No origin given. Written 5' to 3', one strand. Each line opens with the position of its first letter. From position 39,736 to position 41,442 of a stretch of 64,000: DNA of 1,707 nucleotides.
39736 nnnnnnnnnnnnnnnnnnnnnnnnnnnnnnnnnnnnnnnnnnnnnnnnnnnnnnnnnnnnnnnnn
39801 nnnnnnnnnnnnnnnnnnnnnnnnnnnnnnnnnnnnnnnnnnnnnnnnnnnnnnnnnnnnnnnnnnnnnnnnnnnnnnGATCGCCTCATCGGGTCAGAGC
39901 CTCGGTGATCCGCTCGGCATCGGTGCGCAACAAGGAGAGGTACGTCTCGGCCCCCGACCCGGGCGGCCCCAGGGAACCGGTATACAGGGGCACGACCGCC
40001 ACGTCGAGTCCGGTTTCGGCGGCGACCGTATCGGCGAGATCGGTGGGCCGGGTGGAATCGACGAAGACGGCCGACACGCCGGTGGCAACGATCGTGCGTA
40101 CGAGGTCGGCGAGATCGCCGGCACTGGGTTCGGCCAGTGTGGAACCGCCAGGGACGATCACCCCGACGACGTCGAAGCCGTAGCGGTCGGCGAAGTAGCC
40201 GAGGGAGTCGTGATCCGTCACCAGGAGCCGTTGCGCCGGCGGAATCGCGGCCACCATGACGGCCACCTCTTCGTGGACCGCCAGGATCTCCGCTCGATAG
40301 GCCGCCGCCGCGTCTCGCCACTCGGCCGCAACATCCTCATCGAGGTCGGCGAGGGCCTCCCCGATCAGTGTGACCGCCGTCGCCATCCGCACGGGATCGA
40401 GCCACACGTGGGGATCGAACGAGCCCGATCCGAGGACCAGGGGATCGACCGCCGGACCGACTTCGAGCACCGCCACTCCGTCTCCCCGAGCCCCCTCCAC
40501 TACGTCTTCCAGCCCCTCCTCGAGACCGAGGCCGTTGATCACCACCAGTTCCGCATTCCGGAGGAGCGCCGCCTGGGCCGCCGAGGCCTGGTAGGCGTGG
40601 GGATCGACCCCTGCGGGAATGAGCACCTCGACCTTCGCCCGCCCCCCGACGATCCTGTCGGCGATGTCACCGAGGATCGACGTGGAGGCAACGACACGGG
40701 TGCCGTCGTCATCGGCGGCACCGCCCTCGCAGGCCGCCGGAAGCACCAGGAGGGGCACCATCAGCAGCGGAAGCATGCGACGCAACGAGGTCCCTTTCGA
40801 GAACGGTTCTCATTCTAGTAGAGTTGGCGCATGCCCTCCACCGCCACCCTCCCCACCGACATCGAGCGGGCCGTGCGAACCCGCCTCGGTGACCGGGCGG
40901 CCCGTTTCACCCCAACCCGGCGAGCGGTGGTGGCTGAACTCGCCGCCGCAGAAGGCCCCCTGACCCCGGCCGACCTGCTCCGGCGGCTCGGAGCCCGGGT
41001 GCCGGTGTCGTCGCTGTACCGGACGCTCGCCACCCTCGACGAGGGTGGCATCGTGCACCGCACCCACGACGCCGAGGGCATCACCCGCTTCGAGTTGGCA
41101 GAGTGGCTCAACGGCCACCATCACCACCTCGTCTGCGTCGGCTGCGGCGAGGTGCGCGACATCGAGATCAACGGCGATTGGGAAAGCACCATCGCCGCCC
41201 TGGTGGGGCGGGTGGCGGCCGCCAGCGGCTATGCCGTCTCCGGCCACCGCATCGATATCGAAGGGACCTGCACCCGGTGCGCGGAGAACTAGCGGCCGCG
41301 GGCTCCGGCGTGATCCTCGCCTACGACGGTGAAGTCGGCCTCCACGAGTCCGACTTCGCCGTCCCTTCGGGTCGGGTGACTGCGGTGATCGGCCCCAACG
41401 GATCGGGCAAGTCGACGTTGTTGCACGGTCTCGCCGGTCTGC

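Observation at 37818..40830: Zur-type regulon: znuA-znuB operon carries a third gene for a triple-repeat lipoprotein, with a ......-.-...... palindrome in the znuA/zur divergent promoter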

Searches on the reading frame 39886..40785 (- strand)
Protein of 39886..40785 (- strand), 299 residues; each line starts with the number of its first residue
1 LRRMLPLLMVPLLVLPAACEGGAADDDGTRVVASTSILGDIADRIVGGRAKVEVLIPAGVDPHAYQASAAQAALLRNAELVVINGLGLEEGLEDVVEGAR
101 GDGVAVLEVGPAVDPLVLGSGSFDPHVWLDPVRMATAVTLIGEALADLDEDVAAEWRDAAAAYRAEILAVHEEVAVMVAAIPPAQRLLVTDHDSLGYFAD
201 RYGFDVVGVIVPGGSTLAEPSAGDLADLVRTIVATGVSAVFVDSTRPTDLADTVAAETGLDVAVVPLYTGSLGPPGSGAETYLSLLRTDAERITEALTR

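Call 5: search_protein_families(library=pfam, proteins=[window:39886-40785:-], max_evalue=0.01)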
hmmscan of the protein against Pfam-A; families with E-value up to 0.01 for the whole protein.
window:39886-40785:- (299 aa): 1 family
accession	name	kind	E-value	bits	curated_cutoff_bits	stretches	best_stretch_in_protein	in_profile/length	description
PF01297.22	ZnuA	-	1.8e-70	237.9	29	1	31-296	1-263/263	Zinc-uptake complex component A periplasmic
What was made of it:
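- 39886..40785 (-): aztC-like cluster A-I metal-binding protein (probable lipoprotein). Pfam ZnuA 1.8e-70 (call 5).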

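Call 7: search_protein_families(library=ncbifam, proteins=[window:39886-40785:-], max_evalue=0.001)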
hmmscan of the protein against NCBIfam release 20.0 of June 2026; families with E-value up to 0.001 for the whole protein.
window:39886-40785:- (299 aa): 8 families
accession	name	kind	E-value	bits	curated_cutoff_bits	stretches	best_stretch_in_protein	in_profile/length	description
NF040870.1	AztC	equivalog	7.8e-86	287.9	350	1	31-297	1-277/277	zinc ABC transporter substrate-binding protein AztC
NF053842.1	MnTportMntCDein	equivalog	3e-60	203.8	400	1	30-295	7-280/281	manganese ABC transporter substrate-binding protein MntC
TIGR03772.1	anch_rpt_subst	equivalog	1.1e-38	133.1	350.45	2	121-298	314-486/486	anchored repeat ABC transporter, substrate-binding protein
NF053703.1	Mn_SBP_EfaA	exception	2.6e-29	102.4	485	1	7-297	9-309/310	Mn/Fe ABC transporter substrate-binding lipoprotein EfaA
NF047355.1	ABC_bind_Mn_Staph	exception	4.5e-26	91.8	500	1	1-296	1-307/309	manganese ABC transporter substrate-binding lipoprotein MntC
NF040928.1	ABC_lipo_SloC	subfamily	1.3e-24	86.9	525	1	12-298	9-303/304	metal ABC transporter substrate-binding lipoprotein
NF033605.1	Zn_bnd_ABC_AdcA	exception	4.5e-15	55.6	700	1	121-259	150-283/517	zinc ABC transporter substrate-binding lipoprotein AdcA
NF007091.2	PRK09545.1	equivalog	1.7e-14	53.7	268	2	24-102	20-98/318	zinc ABC transporter substrate-binding protein ZnuA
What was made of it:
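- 39886..40785 (-): NCBIfam AztC 288 bits, below the 350 cutoff (call 7).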

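Call 26: search_solved_structures(query=window:39886-40785:-, max_evalue=1e-10, show_alignments=3)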
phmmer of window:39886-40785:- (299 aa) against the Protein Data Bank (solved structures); distinct sequences matched with E-value up to 1e-10: 50.
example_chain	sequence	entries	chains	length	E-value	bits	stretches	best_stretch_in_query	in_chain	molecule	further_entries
1toa_A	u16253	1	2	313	1.8e-34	122.8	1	23-299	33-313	PROTEIN (PERIPLASMIC BINDING PROTEIN TROA)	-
1k0f_A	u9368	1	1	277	1.2e-33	120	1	31-299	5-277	Periplasmic zinc-binding protein troA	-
5kzj_A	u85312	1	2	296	3.2e-32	115.4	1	23-297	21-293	Periplasmic solute binding protein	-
8svc_A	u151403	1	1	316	5.2e-32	114.7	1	2-296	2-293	Metal ABC transporter substrate-binding protein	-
5w56_A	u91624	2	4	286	2.5e-29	105.9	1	31-297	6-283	Periplasmic solute binding protein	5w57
5hx7_A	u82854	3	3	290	8.4e-27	97.6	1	26-298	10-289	Manganese-binding lipoprotein MntA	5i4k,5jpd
3mfq_A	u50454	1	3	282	9.3e-27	97.5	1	29-290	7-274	High-affinity zinc uptake system protein znuA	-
6xpn_B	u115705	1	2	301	2.3e-25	92.9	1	23-297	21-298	Periplasmic solute binding protein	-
2ov1_A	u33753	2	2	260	4.9e-25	91.8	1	43-265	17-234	Periplasmic binding protein component of an ABC type zinc uptake transporter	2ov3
5z35_A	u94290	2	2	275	4.4e-23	85.4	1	31-297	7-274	Periplasmic solute binding protein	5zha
6q1c_A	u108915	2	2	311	5.5e-23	85.1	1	16-294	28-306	Periplasmic chelated iron-binding protein YfeA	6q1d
4cl2_A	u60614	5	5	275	5.8e-23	85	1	31-297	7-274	PERIPLASMIC SOLUTE BINDING PROTEIN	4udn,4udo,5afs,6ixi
5z2j_A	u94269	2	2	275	5.8e-23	85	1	31-297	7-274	Periplasmic solute binding protein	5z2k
5uxs_A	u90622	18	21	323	6.2e-23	84.9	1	17-294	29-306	Periplasmic chelated iron-binding protein YfeA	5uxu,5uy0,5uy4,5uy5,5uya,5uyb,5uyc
4k3v_A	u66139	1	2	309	2.6e-22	82.9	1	1-293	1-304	ABC superfamily ATP binding cassette transporter, binding protein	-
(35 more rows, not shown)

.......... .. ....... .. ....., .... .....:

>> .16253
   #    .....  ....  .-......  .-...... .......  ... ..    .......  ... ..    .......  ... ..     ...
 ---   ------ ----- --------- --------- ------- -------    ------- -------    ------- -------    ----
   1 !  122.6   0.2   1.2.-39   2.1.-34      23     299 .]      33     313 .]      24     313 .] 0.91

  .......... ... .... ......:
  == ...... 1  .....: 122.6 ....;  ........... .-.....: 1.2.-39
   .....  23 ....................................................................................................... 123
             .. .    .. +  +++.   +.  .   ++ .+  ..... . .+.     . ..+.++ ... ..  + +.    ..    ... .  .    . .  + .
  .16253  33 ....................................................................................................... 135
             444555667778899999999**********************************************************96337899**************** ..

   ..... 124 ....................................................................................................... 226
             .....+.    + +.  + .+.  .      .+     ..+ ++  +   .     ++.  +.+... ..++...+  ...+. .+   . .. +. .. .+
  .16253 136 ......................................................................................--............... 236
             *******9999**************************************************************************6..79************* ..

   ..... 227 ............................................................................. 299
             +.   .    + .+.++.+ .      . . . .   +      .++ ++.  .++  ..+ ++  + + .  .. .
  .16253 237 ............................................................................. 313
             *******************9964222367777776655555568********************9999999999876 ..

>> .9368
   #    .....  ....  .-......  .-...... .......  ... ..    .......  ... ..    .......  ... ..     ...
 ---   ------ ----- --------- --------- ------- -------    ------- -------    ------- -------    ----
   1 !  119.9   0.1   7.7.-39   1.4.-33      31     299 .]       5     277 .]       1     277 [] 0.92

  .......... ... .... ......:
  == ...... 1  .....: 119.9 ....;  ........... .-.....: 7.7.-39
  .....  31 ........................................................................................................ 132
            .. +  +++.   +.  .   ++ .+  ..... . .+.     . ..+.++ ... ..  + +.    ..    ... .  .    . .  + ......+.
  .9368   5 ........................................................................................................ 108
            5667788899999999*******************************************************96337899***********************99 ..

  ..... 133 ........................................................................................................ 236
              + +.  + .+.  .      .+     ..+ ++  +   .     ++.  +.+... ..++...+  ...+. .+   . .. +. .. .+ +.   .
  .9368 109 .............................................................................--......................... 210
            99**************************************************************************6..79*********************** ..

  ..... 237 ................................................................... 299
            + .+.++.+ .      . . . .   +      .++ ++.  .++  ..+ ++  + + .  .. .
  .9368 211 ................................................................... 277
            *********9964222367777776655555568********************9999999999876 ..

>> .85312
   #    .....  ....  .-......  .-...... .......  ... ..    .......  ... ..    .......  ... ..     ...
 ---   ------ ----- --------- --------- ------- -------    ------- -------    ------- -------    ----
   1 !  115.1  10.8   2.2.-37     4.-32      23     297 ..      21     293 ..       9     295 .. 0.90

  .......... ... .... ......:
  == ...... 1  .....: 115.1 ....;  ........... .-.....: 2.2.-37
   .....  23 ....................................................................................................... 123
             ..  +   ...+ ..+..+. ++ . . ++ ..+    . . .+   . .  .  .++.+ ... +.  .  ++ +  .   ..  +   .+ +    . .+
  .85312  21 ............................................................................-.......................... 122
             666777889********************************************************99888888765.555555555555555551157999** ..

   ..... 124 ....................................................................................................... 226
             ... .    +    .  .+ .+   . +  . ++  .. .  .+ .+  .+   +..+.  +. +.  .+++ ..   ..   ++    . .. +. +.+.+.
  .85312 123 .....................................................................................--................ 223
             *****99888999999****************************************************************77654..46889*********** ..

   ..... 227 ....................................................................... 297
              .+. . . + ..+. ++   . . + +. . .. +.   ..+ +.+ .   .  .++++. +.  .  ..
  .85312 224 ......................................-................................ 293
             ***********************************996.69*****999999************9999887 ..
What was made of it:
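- Closest known: AztABCD zinc ABC importer of Paracoccus denitrificans. Same: The binding protein is a cluster A-I type with three His ligands (call 26).
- AztC has His-His-His at the TroA/AztC ligand positions (call 26).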

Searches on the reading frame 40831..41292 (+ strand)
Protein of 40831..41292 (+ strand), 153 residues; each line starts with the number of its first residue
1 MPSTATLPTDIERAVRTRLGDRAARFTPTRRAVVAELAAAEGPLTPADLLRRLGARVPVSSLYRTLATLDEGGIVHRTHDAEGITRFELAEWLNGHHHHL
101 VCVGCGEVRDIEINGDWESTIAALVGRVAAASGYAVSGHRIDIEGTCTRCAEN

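Call 5: search_protein_families(library=pfam, proteins=[window:40831-41292:+], max_evalue=0.01)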
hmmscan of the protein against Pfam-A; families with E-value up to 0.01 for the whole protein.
window:40831-41292:+ (153 aa): 6 families
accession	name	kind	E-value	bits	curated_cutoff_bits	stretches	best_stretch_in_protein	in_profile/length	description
PF01475.25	FUR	-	8.9e-17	61.8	23.1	1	24-141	4-118/121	Ferric uptake regulator family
PF12840.13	HTH_20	-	1.6e-08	34.8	27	1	28-76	4-49/51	Helix-turn-helix domain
PF06224.18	AlkZ-like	-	0.00015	22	25.9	1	18-135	77-185/329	DNA glycosylase AlkZ-like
PF12802.13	MarR_2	-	0.00086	19.9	27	1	27-82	4-57/61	MarR family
PF25213.1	HVO_A0261_N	-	0.0017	18.6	35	1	29-81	12-60/86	HVO_A0261 N-terminal domain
PF09339.16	HTH_IclR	-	0.002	18.3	22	1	37-77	12-50/52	IclR helix-turn-helix domain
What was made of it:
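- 40831..41292 (+): Fur-family regulator, probable Zur. Pfam FUR 9e-17 (call 5).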

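Call 7: search_protein_families(library=ncbifam, proteins=[window:40831-41292:+], max_evalue=0.001)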
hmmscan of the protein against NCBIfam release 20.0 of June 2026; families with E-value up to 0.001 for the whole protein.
window:40831-41292:+ (153 aa): 6 families
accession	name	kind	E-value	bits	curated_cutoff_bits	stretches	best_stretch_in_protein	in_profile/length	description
NF051892.1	TransRegFurBacil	equivalog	8.3e-18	64.9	220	1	15-152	8-145/149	ferric iron uptake transcriptional regulator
NF006999.0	PRK09462.1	equivalog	3.4e-11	42.9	146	1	53-149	46-135/148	ferric iron uptake transcriptional regulator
NF052545.1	TransRegPerRClab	equivalog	4.1e-10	39.8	180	1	19-152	8-136/138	transcriptional regulator PerR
NF051891.1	TransRegFurHelico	equivalog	1.3e-09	38.1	200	1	19-152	18-147/148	ferric iron uptake transcriptional regulator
NF008646.0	PRK11639.1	equivalog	2.8e-09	36.9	167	1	21-152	19-148/171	zinc uptake transcriptional repressor Zur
NF047406.1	TransRegPerRTherm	equivalog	3e-09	37.2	200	1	50-152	33-127/130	manganese-dependent transcriptional regulator PerR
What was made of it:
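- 40831..41292 (+): No NCBIfam equivalog reached (call 7).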

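Call 52: search_solved_structures(query=window:40831-41292:+, max_evalue=0.001, show_alignments=2)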
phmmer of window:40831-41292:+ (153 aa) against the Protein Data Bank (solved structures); distinct sequences matched with E-value up to 0.001: 20.
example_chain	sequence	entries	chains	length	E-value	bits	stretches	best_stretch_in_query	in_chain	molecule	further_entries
9ire_A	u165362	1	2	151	2.8e-13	53.5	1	15-153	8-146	Ferric uptake regulation protein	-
3mwm_A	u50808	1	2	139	1.2e-12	51.4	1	25-151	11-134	Putative metal uptake regulation protein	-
2o03_A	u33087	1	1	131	2.3e-12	50.5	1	47-151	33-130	probable Zinc uptake regulation protein FurB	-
7vo0_G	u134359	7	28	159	3.4e-12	50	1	25-151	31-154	Putative metal uptake regulation protein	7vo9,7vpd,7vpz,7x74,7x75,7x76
2fe3_A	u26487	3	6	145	5.8e-12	49.2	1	14-152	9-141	Peroxide operon regulator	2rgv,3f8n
3eyy_A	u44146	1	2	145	1.3e-10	44.9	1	17-134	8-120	Putative iron uptake regulatory protein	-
8j6w_A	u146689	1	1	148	9.7e-10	42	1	46-149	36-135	Ferric uptake regulation protein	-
5fd6_A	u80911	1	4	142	1.1e-09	41.8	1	9-146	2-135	Ferric uptake regulation protein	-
5fd5_A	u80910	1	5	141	1.5e-09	41.4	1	9-146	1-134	Ferric uptake regulation protein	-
2w57_A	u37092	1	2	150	3.1e-09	40.4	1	51-147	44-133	FERRIC UPTAKE REGULATION PROTEIN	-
4raz_A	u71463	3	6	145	7e-09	39.2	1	15-146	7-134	DNA-binding transcriptional dual regulator of siderophore biosynthesis and transport(Fur f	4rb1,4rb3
4ray_A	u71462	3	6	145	2e-08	37.7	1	15-146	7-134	DNA-binding transcriptional dual regulator of siderophore biosynthesis and transport(Fur f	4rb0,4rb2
6d57_A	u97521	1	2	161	1.1e-07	35.3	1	23-151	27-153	Ferric uptake regulation protein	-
4ets_A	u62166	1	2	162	1.1e-07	35.3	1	23-151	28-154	Ferric uptake regulation protein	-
1mzb_A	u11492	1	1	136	1.4e-06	31.8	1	50-110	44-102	ferric uptake regulation protein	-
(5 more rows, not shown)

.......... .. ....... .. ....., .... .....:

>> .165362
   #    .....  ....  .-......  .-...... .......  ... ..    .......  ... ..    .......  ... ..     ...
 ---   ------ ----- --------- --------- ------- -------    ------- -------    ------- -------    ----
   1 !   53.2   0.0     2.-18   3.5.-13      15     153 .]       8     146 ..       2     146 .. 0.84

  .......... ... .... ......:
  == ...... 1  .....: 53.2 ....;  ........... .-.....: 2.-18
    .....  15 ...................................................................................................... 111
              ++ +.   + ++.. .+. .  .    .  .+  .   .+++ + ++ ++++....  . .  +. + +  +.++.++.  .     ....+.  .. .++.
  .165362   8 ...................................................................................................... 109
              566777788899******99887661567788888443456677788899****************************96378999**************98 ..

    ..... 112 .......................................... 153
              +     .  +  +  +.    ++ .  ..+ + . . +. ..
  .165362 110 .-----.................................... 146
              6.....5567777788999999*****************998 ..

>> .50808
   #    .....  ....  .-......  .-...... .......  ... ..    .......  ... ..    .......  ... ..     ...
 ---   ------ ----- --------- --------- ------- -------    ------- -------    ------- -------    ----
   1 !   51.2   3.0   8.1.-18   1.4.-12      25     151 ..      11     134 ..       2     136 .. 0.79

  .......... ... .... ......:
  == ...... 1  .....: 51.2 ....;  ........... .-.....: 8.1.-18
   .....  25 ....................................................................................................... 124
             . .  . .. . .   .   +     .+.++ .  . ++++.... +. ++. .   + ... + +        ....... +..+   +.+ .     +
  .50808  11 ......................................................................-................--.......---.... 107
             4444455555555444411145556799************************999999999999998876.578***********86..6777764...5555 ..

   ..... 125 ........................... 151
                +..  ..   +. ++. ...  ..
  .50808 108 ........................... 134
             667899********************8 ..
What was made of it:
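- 40831..41292 (+): CxxC twice and an HHHH motif, aligned with S. coelicolor Zur 3mwm (call 52).
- On Zur (Fur family): CVGC and CTRC align with the CxxC pairs of S. coelicolor Zur (call 52). PDB hits: Fur 9ire 2.8e-13, S. coelicolor Zur 3mwm 1.2e-12, M. tuberculosis Zur 2o03 2.3e-12, PerR 5.8e-12 (call 52).
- Closest known: Actinobacterial Zur and its 7-1-7 Zur box. Same: The protein has two CxxC pairs and an HHHH motif (call 52).
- Closest known: Actinobacterial Zur and its 7-1-7 Zur box. Different: The protein is as close to Fur and PerR as to Zur by sequence (call 52).
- Tried and rejected: Assigning the regulator to Zur from sequence alone: rejected, because it is equidistant from Fur, Zur and PerR (call 52).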
